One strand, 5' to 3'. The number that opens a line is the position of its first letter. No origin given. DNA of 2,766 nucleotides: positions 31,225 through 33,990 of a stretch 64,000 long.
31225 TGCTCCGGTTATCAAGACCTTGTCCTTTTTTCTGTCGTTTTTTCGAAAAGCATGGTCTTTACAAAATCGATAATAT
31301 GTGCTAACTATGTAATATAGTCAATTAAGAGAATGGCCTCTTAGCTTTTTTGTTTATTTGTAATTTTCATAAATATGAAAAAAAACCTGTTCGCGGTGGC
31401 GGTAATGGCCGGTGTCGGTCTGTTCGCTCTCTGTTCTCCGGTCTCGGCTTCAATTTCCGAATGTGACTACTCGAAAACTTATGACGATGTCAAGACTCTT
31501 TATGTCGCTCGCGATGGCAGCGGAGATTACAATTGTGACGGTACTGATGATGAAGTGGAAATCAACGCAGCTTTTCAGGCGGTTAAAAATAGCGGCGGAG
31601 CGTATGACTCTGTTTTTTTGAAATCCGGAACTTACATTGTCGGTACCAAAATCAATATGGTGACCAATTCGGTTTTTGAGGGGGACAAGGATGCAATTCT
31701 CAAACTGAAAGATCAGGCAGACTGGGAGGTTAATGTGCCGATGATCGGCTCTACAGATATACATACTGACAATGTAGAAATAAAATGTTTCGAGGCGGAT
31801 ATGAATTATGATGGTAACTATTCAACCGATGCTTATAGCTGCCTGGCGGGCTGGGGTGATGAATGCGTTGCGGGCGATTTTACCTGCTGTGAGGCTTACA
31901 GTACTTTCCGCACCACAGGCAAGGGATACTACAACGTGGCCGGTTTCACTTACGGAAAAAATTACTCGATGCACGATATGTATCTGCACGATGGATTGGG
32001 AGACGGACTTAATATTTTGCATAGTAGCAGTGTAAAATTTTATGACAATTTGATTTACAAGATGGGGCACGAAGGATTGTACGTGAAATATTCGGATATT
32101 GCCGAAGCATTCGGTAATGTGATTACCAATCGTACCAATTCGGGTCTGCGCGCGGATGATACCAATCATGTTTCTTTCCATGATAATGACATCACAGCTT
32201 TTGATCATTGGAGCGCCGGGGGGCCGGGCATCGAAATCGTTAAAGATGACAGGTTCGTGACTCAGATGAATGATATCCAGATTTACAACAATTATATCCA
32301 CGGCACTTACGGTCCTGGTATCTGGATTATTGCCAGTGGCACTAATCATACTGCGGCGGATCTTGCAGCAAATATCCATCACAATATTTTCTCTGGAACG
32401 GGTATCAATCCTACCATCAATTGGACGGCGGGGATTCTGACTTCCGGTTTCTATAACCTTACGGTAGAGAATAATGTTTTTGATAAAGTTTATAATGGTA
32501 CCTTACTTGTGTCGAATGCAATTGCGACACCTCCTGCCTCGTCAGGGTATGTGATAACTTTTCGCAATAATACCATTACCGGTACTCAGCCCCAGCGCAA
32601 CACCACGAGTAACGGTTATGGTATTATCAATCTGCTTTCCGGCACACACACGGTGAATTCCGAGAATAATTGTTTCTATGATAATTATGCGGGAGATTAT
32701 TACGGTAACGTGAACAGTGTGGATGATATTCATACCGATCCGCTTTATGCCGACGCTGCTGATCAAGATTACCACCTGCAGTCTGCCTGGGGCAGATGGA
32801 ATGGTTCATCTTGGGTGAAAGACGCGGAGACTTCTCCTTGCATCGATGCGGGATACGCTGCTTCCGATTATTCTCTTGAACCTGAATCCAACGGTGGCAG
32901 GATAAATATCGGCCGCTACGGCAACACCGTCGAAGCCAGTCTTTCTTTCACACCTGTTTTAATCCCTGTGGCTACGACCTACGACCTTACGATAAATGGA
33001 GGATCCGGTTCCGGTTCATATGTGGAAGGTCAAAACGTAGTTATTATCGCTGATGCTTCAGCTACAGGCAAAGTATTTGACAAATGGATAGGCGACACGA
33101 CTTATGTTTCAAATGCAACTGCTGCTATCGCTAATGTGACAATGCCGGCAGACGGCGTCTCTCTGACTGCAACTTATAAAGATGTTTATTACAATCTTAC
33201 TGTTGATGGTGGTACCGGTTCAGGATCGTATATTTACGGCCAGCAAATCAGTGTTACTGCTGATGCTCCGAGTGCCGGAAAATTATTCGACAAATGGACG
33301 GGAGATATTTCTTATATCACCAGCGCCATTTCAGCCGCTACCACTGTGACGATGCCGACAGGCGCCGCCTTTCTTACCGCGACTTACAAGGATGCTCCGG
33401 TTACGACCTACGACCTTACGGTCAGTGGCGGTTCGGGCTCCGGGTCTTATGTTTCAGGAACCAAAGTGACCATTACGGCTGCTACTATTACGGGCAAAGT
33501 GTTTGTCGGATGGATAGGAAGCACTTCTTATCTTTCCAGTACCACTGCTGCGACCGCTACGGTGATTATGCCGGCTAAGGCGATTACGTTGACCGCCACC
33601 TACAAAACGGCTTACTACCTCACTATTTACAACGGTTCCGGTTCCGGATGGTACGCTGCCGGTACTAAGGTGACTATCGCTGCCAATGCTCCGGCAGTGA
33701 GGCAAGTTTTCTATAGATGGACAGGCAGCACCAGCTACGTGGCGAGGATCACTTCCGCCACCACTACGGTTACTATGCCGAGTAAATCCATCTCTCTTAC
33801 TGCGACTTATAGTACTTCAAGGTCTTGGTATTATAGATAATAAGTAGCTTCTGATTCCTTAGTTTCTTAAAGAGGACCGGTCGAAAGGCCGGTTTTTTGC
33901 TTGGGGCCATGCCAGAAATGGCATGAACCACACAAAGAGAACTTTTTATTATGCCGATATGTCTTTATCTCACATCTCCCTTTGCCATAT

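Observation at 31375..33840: Second secreted CAZyme-like protein: pectate-lyase-type beta-helix plus 5 Listeria-Bacteroides repeats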

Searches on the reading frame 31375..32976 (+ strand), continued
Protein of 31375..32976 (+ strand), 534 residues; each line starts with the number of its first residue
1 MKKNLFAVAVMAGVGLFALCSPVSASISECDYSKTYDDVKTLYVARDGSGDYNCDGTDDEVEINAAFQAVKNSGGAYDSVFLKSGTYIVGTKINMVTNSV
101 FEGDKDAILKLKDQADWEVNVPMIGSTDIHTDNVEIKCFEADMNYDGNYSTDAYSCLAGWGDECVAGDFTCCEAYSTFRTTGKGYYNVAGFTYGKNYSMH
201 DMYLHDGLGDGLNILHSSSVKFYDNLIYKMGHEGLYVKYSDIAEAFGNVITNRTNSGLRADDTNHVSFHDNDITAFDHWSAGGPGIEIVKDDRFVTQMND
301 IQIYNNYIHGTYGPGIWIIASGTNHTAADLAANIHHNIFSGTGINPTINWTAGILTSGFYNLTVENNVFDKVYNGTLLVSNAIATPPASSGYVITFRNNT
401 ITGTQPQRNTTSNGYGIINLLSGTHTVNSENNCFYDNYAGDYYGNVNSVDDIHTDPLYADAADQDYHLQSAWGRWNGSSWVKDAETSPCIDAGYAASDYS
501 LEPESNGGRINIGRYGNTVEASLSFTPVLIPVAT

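Call 61: list_cluster_members(proteins=[P0228, P0237, P0241, P0298, P0235, P0246, P0256, P0261, P0255, P0320])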
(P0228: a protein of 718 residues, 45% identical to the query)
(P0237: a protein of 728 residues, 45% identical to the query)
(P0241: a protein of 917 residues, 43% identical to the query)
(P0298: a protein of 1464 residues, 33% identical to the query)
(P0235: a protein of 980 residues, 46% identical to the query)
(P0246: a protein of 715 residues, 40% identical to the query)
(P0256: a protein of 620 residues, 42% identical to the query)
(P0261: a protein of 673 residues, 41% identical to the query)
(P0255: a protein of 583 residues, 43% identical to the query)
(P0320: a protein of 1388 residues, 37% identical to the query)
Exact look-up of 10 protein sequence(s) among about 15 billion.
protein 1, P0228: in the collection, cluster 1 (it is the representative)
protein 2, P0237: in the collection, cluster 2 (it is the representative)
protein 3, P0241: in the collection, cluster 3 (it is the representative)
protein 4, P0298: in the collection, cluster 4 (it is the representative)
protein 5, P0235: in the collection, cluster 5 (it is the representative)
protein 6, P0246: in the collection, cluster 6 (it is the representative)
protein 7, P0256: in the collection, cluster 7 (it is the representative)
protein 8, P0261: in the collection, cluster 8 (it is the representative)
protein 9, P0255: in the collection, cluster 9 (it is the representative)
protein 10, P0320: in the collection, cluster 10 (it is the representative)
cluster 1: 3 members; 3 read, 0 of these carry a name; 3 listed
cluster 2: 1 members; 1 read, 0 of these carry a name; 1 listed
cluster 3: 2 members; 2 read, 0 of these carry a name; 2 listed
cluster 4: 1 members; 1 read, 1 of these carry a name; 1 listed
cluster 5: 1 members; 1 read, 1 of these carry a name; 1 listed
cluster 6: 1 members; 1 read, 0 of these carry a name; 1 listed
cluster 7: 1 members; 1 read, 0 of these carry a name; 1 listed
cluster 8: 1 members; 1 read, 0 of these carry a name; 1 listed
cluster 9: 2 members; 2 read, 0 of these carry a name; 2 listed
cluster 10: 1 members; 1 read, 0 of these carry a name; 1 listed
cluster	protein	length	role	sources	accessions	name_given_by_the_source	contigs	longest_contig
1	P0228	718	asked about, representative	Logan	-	-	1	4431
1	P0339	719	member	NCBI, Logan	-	-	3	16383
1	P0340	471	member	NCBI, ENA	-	-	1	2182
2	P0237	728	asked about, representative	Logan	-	-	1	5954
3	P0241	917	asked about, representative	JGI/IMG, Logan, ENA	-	-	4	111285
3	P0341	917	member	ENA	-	-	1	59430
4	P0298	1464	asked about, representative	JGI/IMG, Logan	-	PKD repeat protein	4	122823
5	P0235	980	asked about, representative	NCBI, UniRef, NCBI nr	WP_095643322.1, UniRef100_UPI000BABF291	PKD domain-containing protein [Methanosarcina spelaei] | PKD domain-containing protein n=1 Tax=Methanosarcina spelaei TaxID=1036679 ...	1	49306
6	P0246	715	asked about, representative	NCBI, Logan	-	-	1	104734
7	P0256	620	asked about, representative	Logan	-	-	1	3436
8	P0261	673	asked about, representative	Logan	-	-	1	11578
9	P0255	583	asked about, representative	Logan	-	-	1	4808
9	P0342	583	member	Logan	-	-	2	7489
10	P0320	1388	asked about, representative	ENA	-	-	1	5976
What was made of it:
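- Tried and rejected: Name look-ups returned almost nothing (call 61).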

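Call 65: find_encoding_contigs(protein=P0246, flank=6000, max_places=1)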
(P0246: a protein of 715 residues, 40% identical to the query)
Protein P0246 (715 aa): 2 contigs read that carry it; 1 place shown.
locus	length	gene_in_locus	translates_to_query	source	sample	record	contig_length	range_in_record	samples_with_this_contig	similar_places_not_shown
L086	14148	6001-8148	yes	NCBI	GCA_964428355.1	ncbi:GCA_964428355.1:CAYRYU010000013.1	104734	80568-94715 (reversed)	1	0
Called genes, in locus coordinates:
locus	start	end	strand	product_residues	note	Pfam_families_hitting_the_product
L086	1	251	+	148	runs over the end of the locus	PF13466:STAS_2 (weak)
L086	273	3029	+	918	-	PF13646:HEAT_2 (faint)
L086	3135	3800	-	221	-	PF04773:FecR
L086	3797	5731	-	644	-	PF05226:CHASE2, PF07228:SpoIIE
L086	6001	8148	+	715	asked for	PF05048:NosD (faint), PF13229:Beta_helix, PF08480:Disaggr_assoc, PF06848:Disaggr_repeat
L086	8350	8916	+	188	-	-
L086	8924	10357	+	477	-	-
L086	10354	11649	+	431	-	-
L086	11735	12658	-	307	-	PF04773:FecR (weak)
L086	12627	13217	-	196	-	PF04542:Sigma70_r2, PF04545:Sigma70_r4 (weak), PF08281:Sigma70_r4_2 (weak)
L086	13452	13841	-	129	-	PF22741:PTP-NADK, PF22785:Tc-R-P, PF00782:DSPc, PF22784:PTP-SAK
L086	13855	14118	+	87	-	-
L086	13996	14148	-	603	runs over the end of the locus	PF04932:Wzy_C, PF13428:TPR_14 (faint), PF13432:TPR_16 (faint), PF14559:TPR_19 (faint), PF23914:TPR_CcmH_CycH (faint)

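Call 66: find_encoding_contigs(protein=P0248, flank=6000, max_places=1)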
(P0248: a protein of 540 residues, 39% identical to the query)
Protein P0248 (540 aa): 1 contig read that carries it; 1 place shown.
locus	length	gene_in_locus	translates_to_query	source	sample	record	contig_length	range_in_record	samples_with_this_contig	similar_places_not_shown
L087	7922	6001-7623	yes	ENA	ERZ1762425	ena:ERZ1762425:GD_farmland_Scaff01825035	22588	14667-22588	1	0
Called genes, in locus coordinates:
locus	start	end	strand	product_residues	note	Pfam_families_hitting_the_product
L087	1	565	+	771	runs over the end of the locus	PF07715:Plug, PF00593:TonB_dep_Rec_b-barrel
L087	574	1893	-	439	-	PF00069:Pkinase, PF07714:PK_Tyr_Ser-Thr, PF01636:APH (faint)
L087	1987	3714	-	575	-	PF01636:APH (faint), PF00069:Pkinase, PF07714:PK_Tyr_Ser-Thr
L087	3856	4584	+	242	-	PF00392:GntR, PF07729:FCD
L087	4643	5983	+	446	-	-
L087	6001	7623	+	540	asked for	PF05048:NosD (weak), PF13229:Beta_helix, PF08480:Disaggr_assoc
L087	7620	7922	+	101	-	?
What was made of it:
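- Tried and rejected: Two contexts proved bacterial (calls 65, 66).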

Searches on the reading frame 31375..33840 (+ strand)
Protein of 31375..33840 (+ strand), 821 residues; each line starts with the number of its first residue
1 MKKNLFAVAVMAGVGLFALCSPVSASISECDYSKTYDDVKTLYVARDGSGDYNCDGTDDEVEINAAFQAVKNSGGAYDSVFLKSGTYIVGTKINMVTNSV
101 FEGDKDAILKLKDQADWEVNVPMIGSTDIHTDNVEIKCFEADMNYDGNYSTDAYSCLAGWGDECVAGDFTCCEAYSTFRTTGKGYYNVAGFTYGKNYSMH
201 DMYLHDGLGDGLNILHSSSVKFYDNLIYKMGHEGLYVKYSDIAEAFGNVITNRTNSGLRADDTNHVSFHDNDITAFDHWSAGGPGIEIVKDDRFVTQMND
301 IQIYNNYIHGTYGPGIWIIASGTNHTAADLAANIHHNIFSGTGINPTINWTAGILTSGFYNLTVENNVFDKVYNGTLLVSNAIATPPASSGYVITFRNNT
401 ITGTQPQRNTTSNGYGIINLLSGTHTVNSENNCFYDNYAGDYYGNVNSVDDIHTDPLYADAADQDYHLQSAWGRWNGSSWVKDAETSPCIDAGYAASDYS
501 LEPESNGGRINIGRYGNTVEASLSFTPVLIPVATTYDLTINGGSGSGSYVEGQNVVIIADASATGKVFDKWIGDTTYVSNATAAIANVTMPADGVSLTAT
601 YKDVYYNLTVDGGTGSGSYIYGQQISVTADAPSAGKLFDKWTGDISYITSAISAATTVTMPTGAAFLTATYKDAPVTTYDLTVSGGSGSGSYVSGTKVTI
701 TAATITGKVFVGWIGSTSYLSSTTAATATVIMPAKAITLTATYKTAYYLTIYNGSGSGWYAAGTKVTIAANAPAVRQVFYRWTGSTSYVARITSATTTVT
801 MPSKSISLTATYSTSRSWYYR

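Call 3: search_protein_families(library=pfam, proteins=[window:31375-33840:+], max_evalue=0.1)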
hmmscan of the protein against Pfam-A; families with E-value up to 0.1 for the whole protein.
window:31375-33840:+ (821 aa): 6 families
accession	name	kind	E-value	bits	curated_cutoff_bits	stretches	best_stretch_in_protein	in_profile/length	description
PF08480.16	Disaggr_assoc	-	1.9e-59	201.3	22.6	1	298-493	1-194/194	Disaggregatase related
PF18998.6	Flg_new_2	-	5.6e-45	151.7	23.6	4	685-745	10-71/73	Divergent InlB B-repeat domain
PF13229.12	Beta_helix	-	3e-11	43.6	25.9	1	197-369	11-158/158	Right handed beta helix region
PF09479.16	Flg_new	-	3.5e-05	24.3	27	2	535-593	4-58/65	Listeria-Bacteroides repeat domain (List_Bact_rpt)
PF05048.19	NosD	-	0.00031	20.7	23.6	1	191-339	43-169/212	Periplasmic copper-binding protein (NosD)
PF17161.10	DUF5123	-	0.0014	20.2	35.1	1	362-470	6-100/113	Domain of unknown function (DUF5123)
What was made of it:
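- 31963..32481 (+): Pfam Beta_helix PF13229 match, aa 197-369. call 3
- On Disaggregatase-related beta-helix family (Pfam PF08480 Disaggr_assoc): 201.3 bits against a cut-off of 22.6, E=1.9e-59, profile positions 1-194 of 194, aa 298-493 (call 3)
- On Flg_new_2 / divergent InlB B-repeat (PF18998): 151.7 bits against a cut-off of 23.6, 4 stretches (call 3).
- Checked: Pfam Beta_helix PF13229 matches aa 197-369 (E=3e-11, above cut-off; call 3).
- Family: PF08480 at 201 bits against a cut-off of 22.6, covering the whole model; PF13229 at 43.6 bits (call 3).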

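Call 4: search_protein_families(library=ncbifam, proteins=[window:31375-33840:+], max_evalue=0.1)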
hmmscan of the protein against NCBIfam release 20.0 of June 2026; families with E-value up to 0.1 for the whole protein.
window:31375-33840:+ (821 aa): 1 family
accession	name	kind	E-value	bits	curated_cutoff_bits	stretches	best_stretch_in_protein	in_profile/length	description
TIGR02543.1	List_Bact_rpt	repeat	0.00044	20.6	20.95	0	706-744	4-41/44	TIGR02543 family repeat protein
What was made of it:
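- On Listeria-Bacteroides repeat (Flg_new PF09479 / TIGR02543): TIGR02543 scores 20.6 against 20.95 (calls 3, 4).
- Checked: Flg_new PF09479 (24.3 bits against a cut-off of 27) and TIGR02543 (20.6 against 20.95) are below threshold (calls 3, 4).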

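Call 12: find_encoding_contigs(protein=window:31375-33840:+, flank=3000, max_places=4)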
Protein window:31375-33840:+ (821 aa): 1 contig read that carries it; 1 place shown.
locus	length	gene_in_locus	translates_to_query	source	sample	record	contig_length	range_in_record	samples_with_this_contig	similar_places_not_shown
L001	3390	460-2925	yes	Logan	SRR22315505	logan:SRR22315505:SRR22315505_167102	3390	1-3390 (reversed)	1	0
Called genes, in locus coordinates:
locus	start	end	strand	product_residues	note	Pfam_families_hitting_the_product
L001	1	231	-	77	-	?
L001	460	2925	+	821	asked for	PF13229:Beta_helix, PF08480:Disaggr_assoc, PF18998:Flg_new_2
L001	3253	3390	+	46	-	?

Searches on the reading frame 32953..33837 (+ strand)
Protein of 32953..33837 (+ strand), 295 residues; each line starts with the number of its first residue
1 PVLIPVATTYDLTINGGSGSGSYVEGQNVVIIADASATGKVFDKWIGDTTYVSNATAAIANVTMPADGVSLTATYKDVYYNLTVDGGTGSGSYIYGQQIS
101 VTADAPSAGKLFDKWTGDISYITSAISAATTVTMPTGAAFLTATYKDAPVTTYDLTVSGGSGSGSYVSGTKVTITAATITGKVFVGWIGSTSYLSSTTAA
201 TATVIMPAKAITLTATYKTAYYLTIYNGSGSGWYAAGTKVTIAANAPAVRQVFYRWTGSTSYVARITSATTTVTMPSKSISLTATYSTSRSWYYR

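Call 83: predict_structure(alignment_id=A4)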
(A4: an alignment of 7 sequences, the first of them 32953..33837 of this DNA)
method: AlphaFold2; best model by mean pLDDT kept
length: 295 residues; sequences in the alignment: 7
mean_pLDDT: 92.9   pTM: 0.55
mean pLDDT of the five models: 92.9, 92.3, 92.0, 90.2, 89.8
residues with pLDDT >= 90: 265; 70-90: 17; 50-70: 6; < 50: 7
segments of 3 or more residues with pLDDT < 50: 1-3, 292-295
pLDDT, mean of each block of 10 residues (from residue 1): 67 97 96 94 96 96 96 96 97 96 91 94 92 95 90 96 95 96 95 95 96 96 96 94 93 94 93 96 89 44
secondary structure, 60 per line:
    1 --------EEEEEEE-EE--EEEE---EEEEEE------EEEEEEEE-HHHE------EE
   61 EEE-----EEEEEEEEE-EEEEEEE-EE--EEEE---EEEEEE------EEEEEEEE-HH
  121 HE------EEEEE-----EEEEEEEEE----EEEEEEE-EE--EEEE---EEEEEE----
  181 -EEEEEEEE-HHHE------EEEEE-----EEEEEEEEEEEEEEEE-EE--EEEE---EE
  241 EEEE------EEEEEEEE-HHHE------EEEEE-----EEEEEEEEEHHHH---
elements in order: E9-15 E21-24 E28-33 E40-47 E59-63 E69-77 E79-85 E91-94 E98-103 E110-117 E129-133 E139-147 E152-158 E164-167 E171-176 E182-189 E201-205 E211-226 E232-235 E239-244 E251-258 E270-274 E280-288 H289-292
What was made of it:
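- On Flg_new_2 / divergent InlB B-repeat (PF18998): The tail model is confident (pLDDT 92.9, four beta domains; call 83).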

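Call 85: fold_search(model_id=the predicted structure, library=pdb)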
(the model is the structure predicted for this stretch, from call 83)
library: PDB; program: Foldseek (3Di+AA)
matches with E <= 10: 727; with E <= 0.001: 6
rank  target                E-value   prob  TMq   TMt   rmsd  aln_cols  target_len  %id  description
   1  9fls_A                2.7e-06  0.99  0.17  0.16  18.7       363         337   12  CryoEM structure of the fragment-3 (2061-2397) in the grappling hook protein A (GhpA) in the bacterium Aureispira sp.  (released 2024-10-16)
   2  9flw_A                1.1e-05  0.92  0.13  0.08  25.4       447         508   10  CryoEM structure of the fragment-6 (3571-4078) in the grappling hook protein A (GhpA) in the bacterium Aureispira sp.  (released 2024-10-16)
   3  9fly_A                5.0e-05  0.92  0.14  0.05  25.7       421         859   12  CryoEM structure of the base (4151-5009) in the grappling hook protein A (GhpA) in the bacterium Aureispira sp. CCB-QB (released 2024-10-16)
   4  7z47_G                4.1e-04  0.63  0.14  0.05  46.7       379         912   12  Tail of bacteriophage SU10 (released 2022-08-10)
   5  5fob_C                5.3e-04  0.99  0.25  0.29  10.4       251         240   13  Crystal Structure of Human Complement C3b in complex with Smallpox Inhibitor of Complement (SPICE) (released 2016-04-06)
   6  9flu_A                8.8e-04  0.25  0.11  0.10  18.5       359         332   12  CryoEM structure of the fragment-1 (3402-3733) in the grappling hook protein A (GhpA) in the bacterium Aureispira sp.  (released 2024-10-16)
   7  8g4l_am               1.0e-03  0.35  0.12  0.06  19.7       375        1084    8  Cryo-EM structure of the human cardiac myosin filament (released 2023-11-01)
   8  4pbx                  1.7e-03  0.23  0.11  0.06  22.8       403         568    8  Crystal structure of the six N-terminal domains of human receptor protein tyrosine phosphatase sigma (released 2014-11-12)
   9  10ps                  2.3e-03  1.00  0.28  0.17   7.4       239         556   11  Crystal structure of SdrD A2-A3-B1-B2 domains from Staphylococcus aureus JH1 (released 2026-02-11)
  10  7vcn_B                3.6e-03  0.25  0.13  0.10  25.7       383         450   11  Crystal Structure of PitA fragment from pilus islet-2 of Streptococcus oralis with Tb-Xo4 (released 2022-07-13)
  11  1fnf                  4.0e-03  0.30  0.13  0.12  19.2       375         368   12  FRAGMENT OF HUMAN FIBRONECTIN ENCOMPASSING TYPE-III REPEATS 7 THROUGH 10 (released 1996-01-29)
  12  7z4f_G                4.4e-03  0.47  0.17  0.07  63.4       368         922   11  Tail of phage SU10 genome release intermediate (released 2022-08-17)
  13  7yl4_B                4.8e-03  0.89  0.24  0.19  15.7       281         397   10  Cell surface protein YwfG protein (apo form) (released 2023-06-07)
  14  8d40_A                5.4e-03  0.18  0.12  0.09  21.1       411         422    8  Crystal structure of human CELSR1 EC1-4 (released 2023-08-30)
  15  9flv_A                5.6e-03  0.16  0.11  0.08  18.8       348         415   13  CryoEM structure of the fragment-5 (2393-2807) in the grappling hook protein A (GhpA) in the bacterium Aureispira sp.  (released 2024-10-16)
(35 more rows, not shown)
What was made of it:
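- The tail resembles the stalks of surface fibres and adhesins (GhpA, SdrD B domains, SHIRT, YwfG), although TM-scores are low (call 85).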
